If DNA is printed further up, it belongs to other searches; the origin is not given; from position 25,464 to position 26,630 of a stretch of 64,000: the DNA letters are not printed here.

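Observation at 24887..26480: Cytidylate kinase and a CDP-alcohol phosphotransferase-family membrane protein directly downstream of ppm and ppd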

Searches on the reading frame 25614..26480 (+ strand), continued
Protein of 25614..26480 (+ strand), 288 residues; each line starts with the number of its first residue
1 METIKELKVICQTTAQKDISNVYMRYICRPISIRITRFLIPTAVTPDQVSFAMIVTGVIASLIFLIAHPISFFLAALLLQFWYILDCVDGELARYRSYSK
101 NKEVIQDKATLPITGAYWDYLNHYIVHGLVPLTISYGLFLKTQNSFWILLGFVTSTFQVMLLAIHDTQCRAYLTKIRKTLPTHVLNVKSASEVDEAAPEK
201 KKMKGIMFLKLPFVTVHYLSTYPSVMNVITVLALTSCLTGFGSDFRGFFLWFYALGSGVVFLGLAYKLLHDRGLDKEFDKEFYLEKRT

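Call 23: search_solved_structures(query=A1, show_alignments=3, max_evalue=1)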
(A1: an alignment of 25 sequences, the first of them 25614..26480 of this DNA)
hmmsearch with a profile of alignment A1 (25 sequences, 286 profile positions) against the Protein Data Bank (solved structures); distinct sequences matched with E-value up to 1: 4.
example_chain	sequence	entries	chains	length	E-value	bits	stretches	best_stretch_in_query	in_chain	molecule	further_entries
4o6m_A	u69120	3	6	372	2e-12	50.2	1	24-160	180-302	AF2299, a CDP-alcohol phosphotransferase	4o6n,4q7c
4mnd_A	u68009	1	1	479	3.1e-05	26.7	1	24-143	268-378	CTP L-myo-inositol-1-phosphate cytidylyltransferase/CDP-L-myo-inositol myo-inositolphospho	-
5d92_D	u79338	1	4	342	0.44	13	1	21-94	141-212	AF2299 protein,Phosphatidylinositol synthase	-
6wm5_A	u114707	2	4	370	0.56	12.7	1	31-97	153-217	AfCTD-Phosphatidylinositol-phosphate synthase (PIPS) fusion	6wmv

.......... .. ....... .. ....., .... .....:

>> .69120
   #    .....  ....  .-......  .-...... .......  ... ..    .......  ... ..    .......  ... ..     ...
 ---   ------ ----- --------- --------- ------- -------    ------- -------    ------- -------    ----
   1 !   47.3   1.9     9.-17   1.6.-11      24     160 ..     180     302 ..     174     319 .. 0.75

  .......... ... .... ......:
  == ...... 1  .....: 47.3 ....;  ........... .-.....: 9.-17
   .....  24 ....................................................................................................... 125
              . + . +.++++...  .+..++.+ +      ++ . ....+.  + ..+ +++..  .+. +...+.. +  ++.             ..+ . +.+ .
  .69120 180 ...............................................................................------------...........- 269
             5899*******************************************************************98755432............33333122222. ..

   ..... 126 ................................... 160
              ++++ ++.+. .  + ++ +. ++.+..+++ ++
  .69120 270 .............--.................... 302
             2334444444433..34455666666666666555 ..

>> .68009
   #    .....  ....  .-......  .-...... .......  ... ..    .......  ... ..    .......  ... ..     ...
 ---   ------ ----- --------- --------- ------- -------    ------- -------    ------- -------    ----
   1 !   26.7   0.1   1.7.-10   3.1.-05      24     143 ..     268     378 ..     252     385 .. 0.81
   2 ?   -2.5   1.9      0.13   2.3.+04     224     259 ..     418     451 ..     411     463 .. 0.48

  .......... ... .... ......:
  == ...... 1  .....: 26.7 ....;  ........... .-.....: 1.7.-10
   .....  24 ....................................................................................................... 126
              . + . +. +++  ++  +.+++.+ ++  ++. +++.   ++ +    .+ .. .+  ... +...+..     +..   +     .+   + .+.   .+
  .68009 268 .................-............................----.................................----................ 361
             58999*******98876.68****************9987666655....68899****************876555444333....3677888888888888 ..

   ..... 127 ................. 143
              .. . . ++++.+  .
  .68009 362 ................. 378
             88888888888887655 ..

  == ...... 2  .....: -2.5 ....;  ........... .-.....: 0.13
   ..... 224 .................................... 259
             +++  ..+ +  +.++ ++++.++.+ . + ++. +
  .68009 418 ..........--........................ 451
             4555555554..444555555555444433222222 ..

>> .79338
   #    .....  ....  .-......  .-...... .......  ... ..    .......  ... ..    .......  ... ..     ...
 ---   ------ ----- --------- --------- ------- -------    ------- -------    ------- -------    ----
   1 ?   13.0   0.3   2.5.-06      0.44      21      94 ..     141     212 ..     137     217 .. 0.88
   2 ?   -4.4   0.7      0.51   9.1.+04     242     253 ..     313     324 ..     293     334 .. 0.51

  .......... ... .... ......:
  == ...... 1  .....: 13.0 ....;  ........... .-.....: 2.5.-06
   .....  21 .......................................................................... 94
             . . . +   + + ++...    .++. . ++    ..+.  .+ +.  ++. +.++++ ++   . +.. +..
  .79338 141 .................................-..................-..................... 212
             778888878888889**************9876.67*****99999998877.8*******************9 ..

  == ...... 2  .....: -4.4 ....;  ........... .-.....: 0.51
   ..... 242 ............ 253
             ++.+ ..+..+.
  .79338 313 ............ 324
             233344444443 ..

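Call 38: predict_structure(alignment_id=A1)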
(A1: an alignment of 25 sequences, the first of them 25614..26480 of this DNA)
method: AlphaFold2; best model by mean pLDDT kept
length: 288 residues; sequences in the alignment: 25
mean_pLDDT: 89.1   pTM: 0.84
mean pLDDT of the five models: 89.1, 89.1, 88.7, 87.2, 85.9
residues with pLDDT >= 90: 194; 70-90: 70; 50-70: 21; < 50: 3
segments of 3 or more residues with pLDDT < 50: none
pLDDT, mean of each block of 10 residues (from residue 1): 89 69 84 96 95 97 96 97 94 92 80 83 94 97 97 97 89 93 90 58 67 88 88 93 90 96 94 92 90
secondary structure, 60 per line:
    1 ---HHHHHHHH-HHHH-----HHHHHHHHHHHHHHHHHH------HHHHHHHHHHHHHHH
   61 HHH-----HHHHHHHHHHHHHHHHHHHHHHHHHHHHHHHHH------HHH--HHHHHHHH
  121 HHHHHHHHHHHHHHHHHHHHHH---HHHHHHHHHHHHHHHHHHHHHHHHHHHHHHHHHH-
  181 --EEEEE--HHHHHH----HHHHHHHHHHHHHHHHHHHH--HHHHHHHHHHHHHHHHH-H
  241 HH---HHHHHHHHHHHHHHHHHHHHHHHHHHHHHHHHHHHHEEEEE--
elements in order: H4-11 H13-16 H22-39 H46-63 H69-101 H113-142 H146-179 E183-187 H190-195 H200-219 H222-238 H246-281 E282-286

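Call 44: fold_search(model_id=the predicted structure, library=pdb)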
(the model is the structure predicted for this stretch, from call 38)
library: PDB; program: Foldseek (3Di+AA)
matches with E <= 10: 184; with E <= 0.001: 7
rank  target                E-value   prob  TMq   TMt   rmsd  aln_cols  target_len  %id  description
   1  4q7c_A                3.8e-06  1.00  0.57  0.50   5.2       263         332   21  Structure of AF2299, a CDP-alcohol phosphotransferase (released 2014-05-28)
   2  4o6m_B                5.0e-06  1.00  0.58  0.49   4.2       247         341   21  Structure of AF2299, a CDP-alcohol phosphotransferase (CMP-bound) (released 2014-05-14)
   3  4o6n_A                5.0e-06  1.00  0.58  0.50   5.4       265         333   21  Structure of AF2299, a CDP-alcohol phosphotransferase (CDP-bound) (released 2014-05-14)
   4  4o6m_A                8.5e-06  1.00  0.58  0.51   4.5       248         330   20  Structure of AF2299, a CDP-alcohol phosphotransferase (CMP-bound) (released 2014-05-14)
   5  6wmv_A                2.1e-04  1.00  0.56  0.49   7.1       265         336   16  Structure of a phosphatidylinositol-phosphate synthase (PIPS) from Mycobacterium kansasii with evidence of substrate b (released 2020-05-27)
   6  6wm5_A                4.1e-04  1.00  0.55  0.48   6.9       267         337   16  Structure of a phosphatidylinositol-phosphate synthase (PIPS) from Mycobacterium kansasii (released 2020-05-27)
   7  6h59_A                8.4e-04  1.00  0.56  0.78   6.0       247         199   14  Crystal structure of Mycobacterium tuberculosis phosphatidylinositol phosphate synthase (PgsA1) with CDP-DAG bound (released 2019-05-15)
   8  6wm5_C                1.1e-03  1.00  0.53  0.46   8.2       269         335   15  Structure of a phosphatidylinositol-phosphate synthase (PIPS) from Mycobacterium kansasii (released 2020-05-27)
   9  4mnd                  1.3e-03  1.00  0.50  0.37   7.0       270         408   16  Crystal structure of Archaeoglobus fulgidus IPCT-DIPPS bifunctional membrane protein (released 2014-07-02)
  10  6h53_B                1.5e-03  1.00  0.54  0.79   4.6       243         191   15  Crystal structure of Mycobacterium tuberculosis phosphatidylinositol phosphate synthase (PgsA1) in apo form (released 2019-05-15)
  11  6h53_A                1.6e-03  1.00  0.52  0.76   4.9       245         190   15  Crystal structure of Mycobacterium tuberculosis phosphatidylinositol phosphate synthase (PgsA1) in apo form (released 2019-05-15)
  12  6h5a_A                2.2e-03  1.00  0.51  0.69   6.1       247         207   16  Crystal structure of Mycobacterium tuberculosis phosphatidylinositol phosphate synthase (PgsA1) in complex with mangan (released 2019-05-15)
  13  5d92_A                4.6e-03  1.00  0.51  0.44   7.9       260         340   16  Structure of a phosphatidylinositolphosphate (PIP) synthase from Renibacterium Salmoninarum (released 2015-11-04)
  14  5d92_B                1.9e-02  1.00  0.51  0.44   7.8       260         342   16  Structure of a phosphatidylinositolphosphate (PIP) synthase from Renibacterium Salmoninarum (released 2015-11-04)
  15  5d92_C                9.5e-02  1.00  0.49  0.43   7.6       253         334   16  Structure of a phosphatidylinositolphosphate (PIP) synthase from Renibacterium Salmoninarum (released 2015-11-04)
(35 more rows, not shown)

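Call 49: search_protein_families(library=pfam, proteins=[L078:16542-18266:-], max_evalue=0.001)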
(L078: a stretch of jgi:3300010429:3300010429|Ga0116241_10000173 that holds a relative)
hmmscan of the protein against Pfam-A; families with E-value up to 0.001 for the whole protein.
L078:16542-18266:- (574 aa): 0 families

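Call 51: search_solved_structures(query=L078:8392-9126:+, max_evalue=0.00001)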
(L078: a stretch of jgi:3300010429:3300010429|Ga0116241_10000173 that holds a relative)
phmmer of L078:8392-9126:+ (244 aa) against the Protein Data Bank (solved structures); distinct sequences matched with E-value up to 0.00001: 35.
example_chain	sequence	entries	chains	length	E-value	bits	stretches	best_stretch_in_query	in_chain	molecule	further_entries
2ggo_A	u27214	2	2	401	1.2e-16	64.1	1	1-105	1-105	401aa long hypothetical glucose-1-phosphate thymidylyltransferase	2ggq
1jyk_A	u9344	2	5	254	1.3e-16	63.9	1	2-102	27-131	CTP:phosphocholine Cytidylyltransferase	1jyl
5z09_A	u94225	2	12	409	2.2e-15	60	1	1-105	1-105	Dual sugar-1-phosphate nucleotidylyltransferase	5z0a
8yre_D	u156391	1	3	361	7.5e-11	45.1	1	1-61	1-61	Mannose-1-phosphate guanylyltransferase 1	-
7x8j_A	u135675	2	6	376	8.4e-11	44.9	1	1-61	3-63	Mannose-1-phosphate guanylyltransferase 1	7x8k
7whr_B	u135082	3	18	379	1.7e-10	43.9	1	1-62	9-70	Nucleotidyl transferase family protein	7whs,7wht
4y7t_A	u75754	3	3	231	7.1e-10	41.9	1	1-54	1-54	Nucleotidyl transferase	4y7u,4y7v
7d72_K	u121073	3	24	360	8.5e-10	41.6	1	1-62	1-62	Mannose-1-phosphate guanyltransferase beta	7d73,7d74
3pkp_A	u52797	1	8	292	1.7e-09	40.7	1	2-242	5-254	Glucose-1-phosphate thymidylyltransferase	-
3pkq_A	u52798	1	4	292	2.2e-09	40.3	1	2-242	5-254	Glucose-1-phosphate thymidylyltransferase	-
6pd1_A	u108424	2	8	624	3.9e-09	39.5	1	2-186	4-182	Nucleotidyl transferase/aminotransferase, class V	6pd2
1iim_A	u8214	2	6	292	7.9e-09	38.5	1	2-242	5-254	glucose-1-phosphate thymidylyltransferase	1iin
8hhd_A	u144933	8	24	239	8e-09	38.5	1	1-56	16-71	Nucleotidyl transferase | N-acetylmuramate alpha-1-phosphate uridylyltransferase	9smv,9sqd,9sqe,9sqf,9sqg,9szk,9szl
1h5r_A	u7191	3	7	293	8.2e-09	38.4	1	2-242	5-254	GLUCOSE-1-PHOSPHATE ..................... | Glucose-1-phosphate thymidylyltransferase 1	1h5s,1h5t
1h5r_B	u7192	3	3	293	2e-08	37.1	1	2-242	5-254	GLUCOSE-1-PHOSPHATE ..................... | Glucose-1-phosphate thymidylyltransferase 1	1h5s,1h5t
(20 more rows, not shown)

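Call 58: search_protein_families(library=pfam, proteins=[L062:279-2537:+, L062:2541-3512:+, L062:3602-4129:+, L062:5295-6389:+, L062:7711-9117:+, L062:9117-9824:+, L062:9769-10605:+, L062:10602-11930:+, L062:11927-13156:+], max_evalue=0.001)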
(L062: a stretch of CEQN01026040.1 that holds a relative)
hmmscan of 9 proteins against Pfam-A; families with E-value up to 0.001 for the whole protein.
L062:279-2537:+ (752 aa): 5 families
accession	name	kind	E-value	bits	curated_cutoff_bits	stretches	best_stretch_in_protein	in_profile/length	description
PF13807.11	GNVR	-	9.7e-14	51.5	27.7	1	399-472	6-79/82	G-rich domain on putative tyrosine kinase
PF13614.12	AAA_31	-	5.2e-13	49.8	27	1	559-701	3-151/177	AAA domain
PF02706.20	Wzz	-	3.6e-09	37.3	25.5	1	15-99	5-90/91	Chain length determinant protein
PF10609.15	ParA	-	1.9e-08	34.4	27.1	1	558-730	4-175/246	NUBPL iron-transfer P-loop NTPase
PF01656.29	CbiA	-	2.3e-08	34.5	25.4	1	561-732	2-86/125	CobQ/CobB/MinD/ParA nucleotide binding domain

L062:2541-3512:+ (323 aa): 7 families
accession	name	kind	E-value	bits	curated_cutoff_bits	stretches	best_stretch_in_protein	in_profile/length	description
PF16363.11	GDP_Man_Dehyd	-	1.5e-56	192.7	27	1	10-312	1-331/332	GDP-mannose 4,6 dehydratase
PF01370.27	Epimerase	-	5.4e-54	183.6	20.9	1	10-250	2-240/240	NAD dependent epimerase/dehydratase family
PF01073.25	3Beta_HSD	-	1.6e-19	70.4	22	1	10-230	1-221/280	3-beta hydroxysteroid dehydrogenase/isomerase family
PF04321.23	RmlD_sub_bind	-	9.9e-18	64.6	27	1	8-281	2-240/287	RmlD substrate binding domain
PF02719.21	Polysacc_synt_2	-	3.6e-13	49.8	20.2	1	9-268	1-247/293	Polysaccharide biosynthesis protein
PF07993.18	NAD_binding_4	-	5.9e-05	22.8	20.1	0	85-172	91-177/258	Male sterility protein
PF00106.31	adh_short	-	0.00017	21.6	26.6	1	8-104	2-94/195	short chain dehydrogenase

L062:3602-4129:+ (175 aa): 0 families

L062:5295-6389:+ (364 aa): 4 families
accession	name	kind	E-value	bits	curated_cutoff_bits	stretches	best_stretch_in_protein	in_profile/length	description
PF00534.26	Glycos_transf_1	-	1.5e-31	109.7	26.4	1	186-336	10-160/172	Glycosyl transferases group 1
PF13692.12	Glyco_trans_1_4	-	3e-23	83.1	27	1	192-334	2-142/142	Glycosyl transferases group 1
PF13439.12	Glyco_transf_4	-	2e-13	51.1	28.5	1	69-181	42-169/170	Glycosyltransferase Family 4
PF00982.27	Glyco_transf_20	-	0.0008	18.7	32.5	0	192-310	276-415/473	Glycosyltransferase family 20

L062:7711-9117:+ (468 aa): 1 family
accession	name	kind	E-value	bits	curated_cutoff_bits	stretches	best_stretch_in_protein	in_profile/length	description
PF00171.27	Aldedh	-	5e-114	381.8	23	1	7-463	7-460/461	Aldehyde dehydrogenase family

L062:9117-9824:+ (235 aa): 3 families
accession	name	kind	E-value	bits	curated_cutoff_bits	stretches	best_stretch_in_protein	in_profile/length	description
PF00483.29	NTP_transferase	-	5e-13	49.6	21.2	1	2-74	1-81/245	Nucleotidyl transferase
PF12804.13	NTP_transf_3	-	2.3e-08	34.8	27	1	3-114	1-108/160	MobA-like NTP transferase domain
PF01128.25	IspD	-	0.00019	21.7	27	1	2-54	2-52/221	2-C-methyl-D-erythritol 4-phosphate cytidylyltransferase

L062:9769-10605:+ (278 aa): 1 family
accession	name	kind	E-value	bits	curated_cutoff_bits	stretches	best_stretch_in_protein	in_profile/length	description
PF01066.26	CDP-OH_P_transf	-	1e-12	49.1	22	1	69-148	3-81/152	CDP-alcohol phosphatidyltransferase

L062:10602-11930:+ (442 aa): 1 family
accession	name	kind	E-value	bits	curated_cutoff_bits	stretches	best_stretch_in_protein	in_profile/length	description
PF01943.22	Polysacc_synt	-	1.5e-20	74.2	28.2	1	7-274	5-273/274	Polysaccharide biosynthesis protein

L062:11927-13156:+ (409 aa): 1 family
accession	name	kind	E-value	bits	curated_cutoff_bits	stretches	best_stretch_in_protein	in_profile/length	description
PF04932.20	Wzy_C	-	1.3e-11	44.9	31.7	1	198-338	4-148/149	O-Antigen ligase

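Call 65: find_encoding_contigs(protein=P0025, flank=9000, max_places=1)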
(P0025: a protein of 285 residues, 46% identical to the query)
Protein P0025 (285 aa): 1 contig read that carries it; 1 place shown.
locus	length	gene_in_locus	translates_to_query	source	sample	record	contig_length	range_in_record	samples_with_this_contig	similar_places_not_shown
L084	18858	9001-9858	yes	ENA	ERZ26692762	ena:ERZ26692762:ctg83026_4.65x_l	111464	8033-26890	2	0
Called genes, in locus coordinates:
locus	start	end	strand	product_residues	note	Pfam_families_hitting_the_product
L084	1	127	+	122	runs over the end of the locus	PF03779:SPW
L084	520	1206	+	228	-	PF08843:AbiEii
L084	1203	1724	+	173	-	PF12844:HTH_19 (weak), PF13560:HTH_31, PF01381:HTH_3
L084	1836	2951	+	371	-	PF01381:HTH_3, PF12844:HTH_19, PF13560:HTH_31, PF00483:NTP_transferase, PF12804:NTP_transf_3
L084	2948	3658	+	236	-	-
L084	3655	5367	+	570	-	PF13714:PEP_mutase, PF12804:NTP_transf_3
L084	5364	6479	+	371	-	PF02776:TPP_enzyme_N (weak), PF02775:TPP_enzyme_C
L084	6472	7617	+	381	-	PF00465:Fe-ADH, PF13685:Fe-ADH_2, PF25137:ADH_Fe_C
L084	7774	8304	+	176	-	PF00293:NUDIX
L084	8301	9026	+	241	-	PF02224:Cytidylate_kin, PF13189:Cytidylate_kin2 (weak)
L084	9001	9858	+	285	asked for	-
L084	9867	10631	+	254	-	PF00535:Glycos_transf_2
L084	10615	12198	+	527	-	PF13231:PMT_2 (weak)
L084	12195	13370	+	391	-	PF00155:Aminotran_1_2, PF01041:DegT_DnrJ_EryC1, PF01212:Beta_elim_lyase, PF01053:Cys_Met_Meta_PP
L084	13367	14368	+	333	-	-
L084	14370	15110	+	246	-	PF02348:CTP_transf_3, PF12804:NTP_transf_3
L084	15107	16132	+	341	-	PF01408:GFO_IDH_MocA, PF22725:GFO_IDH_MocA_C3 (faint), PF02894:GFO_IDH_MocA_C (faint)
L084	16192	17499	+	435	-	PF01041:DegT_DnrJ_EryC1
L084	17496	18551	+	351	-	PF03102:NeuB, PF08666:SAF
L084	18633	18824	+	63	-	PF12728:HTH_17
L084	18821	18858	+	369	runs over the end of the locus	PF01370:Epimerase, PF02719:Polysacc_synt_2, PF04321:RmlD_sub_bind, PF05368:NmrA, PF01073:3Beta_HSD, PF07993:NAD_binding_4, PF13460:NAD_binding_10, PF16363:GDP_Man_Dehyd, +1 more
